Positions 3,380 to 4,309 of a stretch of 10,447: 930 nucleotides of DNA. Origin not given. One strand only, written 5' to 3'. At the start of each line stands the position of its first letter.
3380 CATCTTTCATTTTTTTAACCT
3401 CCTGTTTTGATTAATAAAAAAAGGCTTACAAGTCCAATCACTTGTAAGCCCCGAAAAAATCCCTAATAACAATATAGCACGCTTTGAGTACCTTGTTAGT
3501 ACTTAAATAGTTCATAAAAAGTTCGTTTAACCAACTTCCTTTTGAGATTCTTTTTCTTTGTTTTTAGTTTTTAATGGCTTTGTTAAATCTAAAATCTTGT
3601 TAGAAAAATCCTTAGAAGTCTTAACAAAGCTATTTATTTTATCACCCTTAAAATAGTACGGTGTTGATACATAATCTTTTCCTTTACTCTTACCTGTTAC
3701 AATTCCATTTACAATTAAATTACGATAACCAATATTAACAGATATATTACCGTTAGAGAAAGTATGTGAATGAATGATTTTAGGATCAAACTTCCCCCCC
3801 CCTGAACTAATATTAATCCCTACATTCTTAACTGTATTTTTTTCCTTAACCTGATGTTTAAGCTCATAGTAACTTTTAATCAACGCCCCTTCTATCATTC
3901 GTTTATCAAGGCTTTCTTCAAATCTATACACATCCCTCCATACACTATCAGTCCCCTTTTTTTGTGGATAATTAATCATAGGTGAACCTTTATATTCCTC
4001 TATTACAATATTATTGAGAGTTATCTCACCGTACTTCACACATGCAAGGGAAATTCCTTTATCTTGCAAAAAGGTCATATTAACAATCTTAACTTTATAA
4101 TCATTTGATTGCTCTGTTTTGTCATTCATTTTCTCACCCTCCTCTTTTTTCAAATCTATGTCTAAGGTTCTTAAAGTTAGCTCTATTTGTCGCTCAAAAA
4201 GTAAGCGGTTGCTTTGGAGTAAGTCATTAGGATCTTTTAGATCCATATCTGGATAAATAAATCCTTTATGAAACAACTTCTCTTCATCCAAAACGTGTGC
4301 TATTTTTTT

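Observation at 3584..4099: Conjugative primase carries two C-terminal SpoVG-like domains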

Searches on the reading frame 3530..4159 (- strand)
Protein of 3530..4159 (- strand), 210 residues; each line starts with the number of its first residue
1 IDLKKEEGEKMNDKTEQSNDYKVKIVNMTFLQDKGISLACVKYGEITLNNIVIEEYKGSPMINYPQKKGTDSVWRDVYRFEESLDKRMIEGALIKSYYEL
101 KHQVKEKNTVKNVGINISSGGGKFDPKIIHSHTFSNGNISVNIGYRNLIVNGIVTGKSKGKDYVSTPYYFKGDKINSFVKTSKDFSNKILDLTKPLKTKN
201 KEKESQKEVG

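Call 3: search_protein_families(library=pfam, proteins=[window:3530-4159:-], max_evalue=1)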
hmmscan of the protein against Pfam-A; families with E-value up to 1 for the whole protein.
window:3530-4159:- (210 aa): 0 families

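Call 4: search_protein_families(library=ncbifam, proteins=[window:3530-4159:-], max_evalue=1)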
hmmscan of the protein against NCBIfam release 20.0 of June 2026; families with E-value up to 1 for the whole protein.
window:3530-4159:- (210 aa): 0 families

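Call 6: search_solved_structures(query=window:3530-4159:-, max_evalue=10, show_alignments=3)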
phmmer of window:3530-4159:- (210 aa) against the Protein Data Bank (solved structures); distinct sequences matched with E-value up to 10: 2.
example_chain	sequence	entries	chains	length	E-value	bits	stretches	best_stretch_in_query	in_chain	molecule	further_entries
2cok_A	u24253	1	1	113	0.22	14.7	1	5-39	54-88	Poly [ADP-ribose] polymerase-1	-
7scy_K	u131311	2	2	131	0.29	14.3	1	5-39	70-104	Poly [ADP-ribose] polymerase 1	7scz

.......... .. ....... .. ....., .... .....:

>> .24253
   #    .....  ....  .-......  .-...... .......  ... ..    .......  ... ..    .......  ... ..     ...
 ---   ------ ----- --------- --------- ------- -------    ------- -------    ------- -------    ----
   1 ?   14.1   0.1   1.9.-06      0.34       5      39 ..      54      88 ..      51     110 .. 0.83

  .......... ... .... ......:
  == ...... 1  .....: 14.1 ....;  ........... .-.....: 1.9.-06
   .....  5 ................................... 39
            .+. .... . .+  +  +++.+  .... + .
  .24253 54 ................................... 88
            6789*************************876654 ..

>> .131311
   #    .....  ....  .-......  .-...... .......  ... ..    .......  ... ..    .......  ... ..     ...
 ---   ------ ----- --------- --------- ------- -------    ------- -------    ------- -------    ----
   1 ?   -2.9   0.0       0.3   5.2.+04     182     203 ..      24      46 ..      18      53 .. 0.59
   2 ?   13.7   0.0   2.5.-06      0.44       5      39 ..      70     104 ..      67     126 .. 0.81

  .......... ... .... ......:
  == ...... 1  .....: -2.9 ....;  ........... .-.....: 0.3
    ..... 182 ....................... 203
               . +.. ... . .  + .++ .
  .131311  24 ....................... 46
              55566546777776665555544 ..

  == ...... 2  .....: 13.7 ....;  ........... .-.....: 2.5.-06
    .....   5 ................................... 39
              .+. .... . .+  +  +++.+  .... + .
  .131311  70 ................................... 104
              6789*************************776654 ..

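Call 7: find_homologous_proteins(query=window:3530-4159:-, max_evalue=0.001)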
Query window:3530-4159:-: 157 candidates shared short words with the query, none scored E <= 0.001.

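Call 34: predict_structure(alignment_id=A4)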
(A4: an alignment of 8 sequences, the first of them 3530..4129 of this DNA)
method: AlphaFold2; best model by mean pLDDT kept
length: 200 residues; sequences in the alignment: 8
mean_pLDDT: 85.7   pTM: 0.80
mean pLDDT of the five models: 85.7, 85.2, 85.0, 85.0, 84.9
residues with pLDDT >= 90: 130; 70-90: 39; 50-70: 16; < 50: 15
segments of 3 or more residues with pLDDT < 50: 1-9, 194-196, 198-200
pLDDT, mean of each block of 10 residues (from residue 1): 42 91 94 95 94 92 92 90 95 82 80 83 91 94 92 93 92 95 79 48
secondary structure, 60 per line:
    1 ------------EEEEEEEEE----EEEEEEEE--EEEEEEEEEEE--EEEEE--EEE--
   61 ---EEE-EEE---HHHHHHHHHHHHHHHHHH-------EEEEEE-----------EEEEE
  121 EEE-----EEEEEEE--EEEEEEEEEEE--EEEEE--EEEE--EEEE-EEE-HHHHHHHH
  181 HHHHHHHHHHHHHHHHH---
elements in order: E13-21 E26-33 E36-46 E49-53 E56-58 E64-66 E68-70 H74-91 E99-104 E116-123 E129-135 E138-148 E151-155 E158-161 E164-167 E169-171 H173-197

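Call 36: search_protein_representatives(alignment_id=A4)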
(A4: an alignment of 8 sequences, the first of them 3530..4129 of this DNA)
Query: 8 sequences, 197 profile positions. Proteins with E-value up to 0.001 (for the whole library): 45; up to 1e-10: 14; up to 1e-30: 10. The best 45 are listed.
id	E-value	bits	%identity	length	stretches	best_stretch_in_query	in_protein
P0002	5.1e-83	294.3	-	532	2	2-191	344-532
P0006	3.6e-77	275.2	-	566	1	2-192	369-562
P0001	1.9e-72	259.7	-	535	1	2-195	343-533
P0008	4.9e-63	229.0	-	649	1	2-194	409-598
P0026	9.0e-47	176.0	-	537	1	6-191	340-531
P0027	4.1e-44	167.3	-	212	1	5-172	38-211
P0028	5.1e-44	167.0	-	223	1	6-184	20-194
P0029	1.3e-39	152.6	-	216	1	5-182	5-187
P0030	1.9e-39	152.0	-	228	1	5-185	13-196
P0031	2.5e-38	148.4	-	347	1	3-183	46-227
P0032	4.9e-21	91.9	-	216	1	16-186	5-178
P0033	8.6e-20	87.9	-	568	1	5-192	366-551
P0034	7.8e-19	84.8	-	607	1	6-189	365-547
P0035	2.4e-17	79.9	-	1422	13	36-70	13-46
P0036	1.2e-08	51.5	-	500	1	7-63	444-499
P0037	4.6e-08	49.6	-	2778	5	3-56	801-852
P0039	1.5e-06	44.6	-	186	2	8-98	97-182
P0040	1.5e-05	41.4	-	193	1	11-194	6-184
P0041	1.9e-05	41.1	-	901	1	6-185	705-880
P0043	2.1e-05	40.9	-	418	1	16-183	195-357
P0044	2.5e-05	40.7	-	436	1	9-182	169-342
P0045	6.6e-05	39.3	-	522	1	9-180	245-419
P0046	9.0e-05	38.9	-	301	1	18-193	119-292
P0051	1.9e-04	37.8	-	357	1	21-180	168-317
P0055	3.9e-04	36.8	-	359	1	7-190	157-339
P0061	7.1e-04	36.0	-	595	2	18-79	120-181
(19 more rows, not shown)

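Call 38: fold_search(model_id=the predicted structure, library=pdb)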
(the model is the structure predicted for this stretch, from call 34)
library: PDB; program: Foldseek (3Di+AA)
matches with E <= 10: 412; with E <= 0.001: 0
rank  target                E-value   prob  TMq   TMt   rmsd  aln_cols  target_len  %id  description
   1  2ia9_A                2.2e-01  0.99  0.32  0.61   3.0        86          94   15  Structural Genomics, the crystal structure of SpoVG from Bacillus subtilis subsp. subtilis str. 168 (released 2006-10-17)
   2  2i9z_B                3.5e-01  0.96  0.31  0.67   3.0        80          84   20  Structural Genomics, the Crystal structure of full-length SpoVG from Staphylococcus epidermidis ATCC 12228 (released 2006-10-10)
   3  2i9z_A                3.9e-01  0.97  0.31  0.65   3.2        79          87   19  Structural Genomics, the Crystal structure of full-length SpoVG from Staphylococcus epidermidis ATCC 12228 (released 2006-10-10)
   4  2ia9_B                3.9e-01  0.93  0.31  0.60   3.4        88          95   16  Structural Genomics, the crystal structure of SpoVG from Bacillus subtilis subsp. subtilis str. 168 (released 2006-10-17)
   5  7obm                  4.1e-01  0.10  0.17  0.07  14.3       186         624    8  Crystal structure of the human Prolyl Endopeptidase-Like protein short form (residues 90-727) (released 2021-11-10)
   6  2ia9_D                4.5e-01  0.97  0.34  0.64   2.8        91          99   14  Structural Genomics, the crystal structure of SpoVG from Bacillus subtilis subsp. subtilis str. 168 (released 2006-10-17)
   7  2i9x_A                5.6e-01  0.97  0.31  0.65   2.5        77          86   19  Structural Genomics, the crystal structure of SpoVG conserved domain from Staphylococcus epidermidis ATCC 12228 (released 2006-10-03)
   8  2ia9_C                6.6e-01  0.94  0.33  0.69   2.8        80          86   18  Structural Genomics, the crystal structure of SpoVG from Bacillus subtilis subsp. subtilis str. 168 (released 2006-10-17)
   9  3rfa_A                1.0e+00  0.18  0.13  0.08   9.7        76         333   17  X-ray structure of RlmN from Escherichia coli in complex with S-adenosylmethionine (released 2011-05-11)
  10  5fj8_H                1.0e+00  0.04  0.13  0.17  16.4       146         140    6  Cryo-EM structure of yeast RNA polymerase III elongation complex at 3. 9 A (released 2015-11-25)
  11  5sws_A                1.0e+00  0.02  0.11  0.10  17.6       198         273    8  Crystal Structure of NP2-B17 TCR-H2Db-NP complex (released 2016-10-05)
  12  6blo_H                1.1e+00  0.06  0.16  0.21  17.0       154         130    6  Pol II elongation complex with an abasic lesion at i+1 position (released 2018-02-28)
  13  5fq8_G                1.1e+00  0.04  0.15  0.14  15.9       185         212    7  Crystal structure of the SusCD complex BT2261-2264 from Bacteroides thetaiotaomicron (released 2016-12-21)
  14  7qs6_MODEL_1_A        1.2e+00  0.06  0.17  0.25  12.8       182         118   10  Solution structure of thanatin-like derivative 7 in complex with E.coli LptA (released 2023-05-10)
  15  8gaj_A                1.2e+00  0.06  0.15  0.21  16.6       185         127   12  Crystal Structure of E. coli LptA in complex with Podisus maculiventris Thanatin (released 2023-07-19)
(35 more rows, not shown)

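Call 39: search_protein_families(library=pfam, proteins=[P0026, P0031, P0033, P0034, P0041, P0043, P0044, P0045, P0040, P0039], max_evalue=0.01)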
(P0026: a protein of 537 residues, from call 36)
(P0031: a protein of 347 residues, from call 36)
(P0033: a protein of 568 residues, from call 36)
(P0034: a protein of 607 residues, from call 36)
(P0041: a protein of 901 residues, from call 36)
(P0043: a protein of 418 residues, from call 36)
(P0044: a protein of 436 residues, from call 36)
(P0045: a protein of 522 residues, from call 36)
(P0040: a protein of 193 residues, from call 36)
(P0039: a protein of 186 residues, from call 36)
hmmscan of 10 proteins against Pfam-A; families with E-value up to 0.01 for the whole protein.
P0026 (537 aa): 1 family
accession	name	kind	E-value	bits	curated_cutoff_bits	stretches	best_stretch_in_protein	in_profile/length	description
PF25764.1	KIF21A_4th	-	0.0011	19.1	33.1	1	275-350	49-122/183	KIF21A-like domain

P0031 (347 aa): 0 families

P0033 (568 aa): 1 family
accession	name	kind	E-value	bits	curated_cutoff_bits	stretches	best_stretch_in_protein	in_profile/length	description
PF21110.3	GlxA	-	0.0089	17.1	27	0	327-400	7-80/105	GlxA beta barrel domain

P0034 (607 aa): 1 family
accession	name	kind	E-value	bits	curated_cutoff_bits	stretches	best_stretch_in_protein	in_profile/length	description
PF25007.1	DYH2-5-8_CC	-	0.0012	19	27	1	278-327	53-101/120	Dynein axonemal heavy chain 2/5/8 coiled-coil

P0041 (901 aa): 8 families
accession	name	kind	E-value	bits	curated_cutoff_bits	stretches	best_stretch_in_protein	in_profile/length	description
PF08275.17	DNAG_N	-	8.2e-29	100.7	26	1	373-484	13-126/128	DNA primase catalytic core, N-terminal domain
PF13155.12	Toprim_2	-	6.1e-16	59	22.1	1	494-576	1-87/88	Toprim-like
PF13662.12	Toprim_4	-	1.3e-11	45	25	1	493-566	3-84/85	Toprim domain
PF08401.16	ArdcN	-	1.9e-07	31.7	22.6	1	19-120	11-111/123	N-terminal domain of anti-restriction factor ArdC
PF01751.28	Toprim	-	3.8e-07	30.6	23.1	1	493-558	2-81/96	Toprim domain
PF14908.11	HU-CCDC81_euk_1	-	0.00051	20.5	26.1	1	103-163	22-82/89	CCDC81 eukaryotic HU domain 1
PF06114.19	Peptidase_M78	-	0.0014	18.9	22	1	180-262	3-91/123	IrrE N-terminal-like domain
PF24696.1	UGSC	-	0.0052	17.4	25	0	500-533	102-135/172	UGSC family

P0043 (418 aa): 2 families
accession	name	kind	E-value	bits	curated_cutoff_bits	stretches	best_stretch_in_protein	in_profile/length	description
PF04026.17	SpoVG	-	1.1e-30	106.1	29.6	2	199-266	15-82/82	SpoVG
PF16326.10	ABC_tran_CTD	-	0.0021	18.7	32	0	84-138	6-59/69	ABC transporter C-terminal domain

P0044 (436 aa): 1 family
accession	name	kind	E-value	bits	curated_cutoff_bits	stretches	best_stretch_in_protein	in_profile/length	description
PF04026.17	SpoVG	-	2.6e-47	159.3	29.6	2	171-245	7-82/82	SpoVG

P0045 (522 aa): 2 families
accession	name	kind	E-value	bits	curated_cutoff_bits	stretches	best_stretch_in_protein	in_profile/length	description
PF04026.17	SpoVG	-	4.5e-45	152.1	29.6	2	247-321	7-82/82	SpoVG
PF18819.6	MuF_C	-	1.4e-18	67.3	27.6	1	80-176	6-102/103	Phage MuF-C-terminal domain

P0040 (193 aa): 2 families
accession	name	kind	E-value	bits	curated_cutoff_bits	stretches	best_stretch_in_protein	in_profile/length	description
PF04026.17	SpoVG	-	9.4e-52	173.5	29.6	2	3-80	4-82/82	SpoVG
PF24685.1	OB_RRP5_4th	-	0.0019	18.6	31.5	0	20-58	5-43/92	RRP5 OB-fold domain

P0039 (186 aa): 1 family
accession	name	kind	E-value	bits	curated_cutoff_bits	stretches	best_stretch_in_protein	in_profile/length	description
PF04026.17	SpoVG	-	9.1e-30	103.1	29.6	2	92-171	2-82/82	SpoVG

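Call 50: find_encoding_contigs(protein=P0028, flank=8000, max_places=2)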
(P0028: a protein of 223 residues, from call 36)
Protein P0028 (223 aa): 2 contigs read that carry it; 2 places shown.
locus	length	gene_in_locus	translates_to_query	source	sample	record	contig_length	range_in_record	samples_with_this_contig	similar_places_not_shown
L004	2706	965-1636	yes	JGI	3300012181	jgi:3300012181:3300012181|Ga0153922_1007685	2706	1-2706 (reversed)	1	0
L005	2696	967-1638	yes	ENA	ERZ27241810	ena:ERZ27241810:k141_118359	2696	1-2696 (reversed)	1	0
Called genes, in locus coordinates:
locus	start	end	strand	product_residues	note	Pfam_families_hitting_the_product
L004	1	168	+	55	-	?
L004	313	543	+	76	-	PF17436:DUF5415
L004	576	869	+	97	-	PF04956:TrbC, PF26635:DUF8208 (weak), PF18895:T4SS_pilin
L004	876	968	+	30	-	-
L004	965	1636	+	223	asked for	-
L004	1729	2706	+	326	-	?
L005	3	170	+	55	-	?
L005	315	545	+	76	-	PF17436:DUF5415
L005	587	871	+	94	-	PF04956:TrbC, PF26635:DUF8208 (weak), PF18895:T4SS_pilin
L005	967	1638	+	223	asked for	-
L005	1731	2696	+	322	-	?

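Call 51: find_encoding_contigs(protein=P0041, flank=8000, max_places=2)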
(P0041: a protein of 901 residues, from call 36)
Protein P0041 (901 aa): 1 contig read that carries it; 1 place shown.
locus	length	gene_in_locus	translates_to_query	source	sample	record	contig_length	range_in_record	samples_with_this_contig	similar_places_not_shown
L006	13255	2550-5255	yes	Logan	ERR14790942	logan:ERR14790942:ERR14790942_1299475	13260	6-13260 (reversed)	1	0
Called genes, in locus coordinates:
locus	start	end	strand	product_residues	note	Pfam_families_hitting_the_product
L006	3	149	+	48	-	?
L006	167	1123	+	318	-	-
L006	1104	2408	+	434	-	-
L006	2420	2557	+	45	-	-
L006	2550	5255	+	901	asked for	PF08401:ArdcN (weak), PF08275:DNAG_N, PF01751:Toprim (weak), PF13155:Toprim_2, PF13662:Toprim_4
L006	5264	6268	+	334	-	-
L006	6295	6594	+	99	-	-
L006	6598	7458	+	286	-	PF19511:TrbL_5, PF19597:TrbL_4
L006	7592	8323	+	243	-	-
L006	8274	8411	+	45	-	-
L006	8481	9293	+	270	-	-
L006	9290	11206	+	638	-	PF19044:P-loop_TraG (faint), PF01935:DUF87, PF12846:AAA_10 (faint)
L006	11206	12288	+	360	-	PF01551:Peptidase_M23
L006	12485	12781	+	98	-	-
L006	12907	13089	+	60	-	-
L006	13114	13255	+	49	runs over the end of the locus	?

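Call 52: find_encoding_contigs(protein=P0026, flank=8000, max_places=2)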
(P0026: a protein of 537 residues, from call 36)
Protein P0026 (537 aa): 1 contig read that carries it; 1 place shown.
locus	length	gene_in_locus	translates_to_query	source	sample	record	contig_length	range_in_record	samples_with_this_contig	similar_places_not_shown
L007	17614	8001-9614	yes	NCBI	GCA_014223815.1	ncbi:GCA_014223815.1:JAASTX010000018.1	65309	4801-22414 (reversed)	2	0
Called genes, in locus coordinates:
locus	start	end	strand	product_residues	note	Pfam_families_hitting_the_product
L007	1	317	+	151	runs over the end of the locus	-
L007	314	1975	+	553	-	PF02534:T4SS-DNA_transf, PF10412:TrwB_AAD_bind, PF12696:TraG-D_C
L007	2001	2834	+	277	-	PF19597:TrbL_4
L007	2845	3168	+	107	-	-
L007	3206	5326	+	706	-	PF01751:Toprim, PF01131:Topoisom_bac, PF13342:Toprim_Crpt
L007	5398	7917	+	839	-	-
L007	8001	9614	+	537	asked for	-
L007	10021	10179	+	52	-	-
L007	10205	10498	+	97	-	-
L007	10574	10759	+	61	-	PF14373:Imm_superinfect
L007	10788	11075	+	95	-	-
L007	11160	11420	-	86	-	PF13560:HTH_31 (weak), PF12844:HTH_19, PF13413:HTH_25 (weak), PF01381:HTH_3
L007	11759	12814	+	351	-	PF06970:RepA_N, PF18008:Bac_RepA_C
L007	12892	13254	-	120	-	-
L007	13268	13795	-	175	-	PF00145:DNA_methylase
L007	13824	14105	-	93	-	-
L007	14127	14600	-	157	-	-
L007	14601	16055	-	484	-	PF14284:PcfJ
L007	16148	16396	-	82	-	PF12958:DUF3847 (weak)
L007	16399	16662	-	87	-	-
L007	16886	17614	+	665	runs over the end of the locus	PF03389:MobA_MobL, PF18208:NES_C_h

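Call 53: find_encoding_contigs(protein=P0030, flank=8000, max_places=2)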
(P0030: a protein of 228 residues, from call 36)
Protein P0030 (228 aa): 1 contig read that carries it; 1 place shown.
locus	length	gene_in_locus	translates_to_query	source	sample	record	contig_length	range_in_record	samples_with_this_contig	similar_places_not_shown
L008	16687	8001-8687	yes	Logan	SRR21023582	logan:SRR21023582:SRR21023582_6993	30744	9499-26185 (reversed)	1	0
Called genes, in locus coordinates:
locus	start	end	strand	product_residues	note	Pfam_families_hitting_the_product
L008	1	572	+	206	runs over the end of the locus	-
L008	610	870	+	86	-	PF17632:DUF5513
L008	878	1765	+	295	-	-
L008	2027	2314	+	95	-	-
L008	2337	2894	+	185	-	-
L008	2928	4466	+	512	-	PF18555:MobL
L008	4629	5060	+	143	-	-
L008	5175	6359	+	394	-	-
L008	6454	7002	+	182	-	PF04307:YdjM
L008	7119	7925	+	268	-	-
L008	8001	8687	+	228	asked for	-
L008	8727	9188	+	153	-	-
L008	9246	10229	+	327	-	PF01807:Zn_ribbon_DnaG (weak), PF13154:DUF3991, PF13155:Toprim_2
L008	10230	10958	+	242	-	PF13338:AbiEi_4 (weak), PF17194:AbiEi_3_N (weak)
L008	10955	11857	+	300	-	PF08843:AbiEii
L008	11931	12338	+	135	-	-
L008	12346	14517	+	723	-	PF01751:Toprim, PF01131:Topoisom_bac, PF13342:Toprim_Crpt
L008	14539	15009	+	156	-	PF02517:Rce1-like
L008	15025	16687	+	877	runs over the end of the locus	-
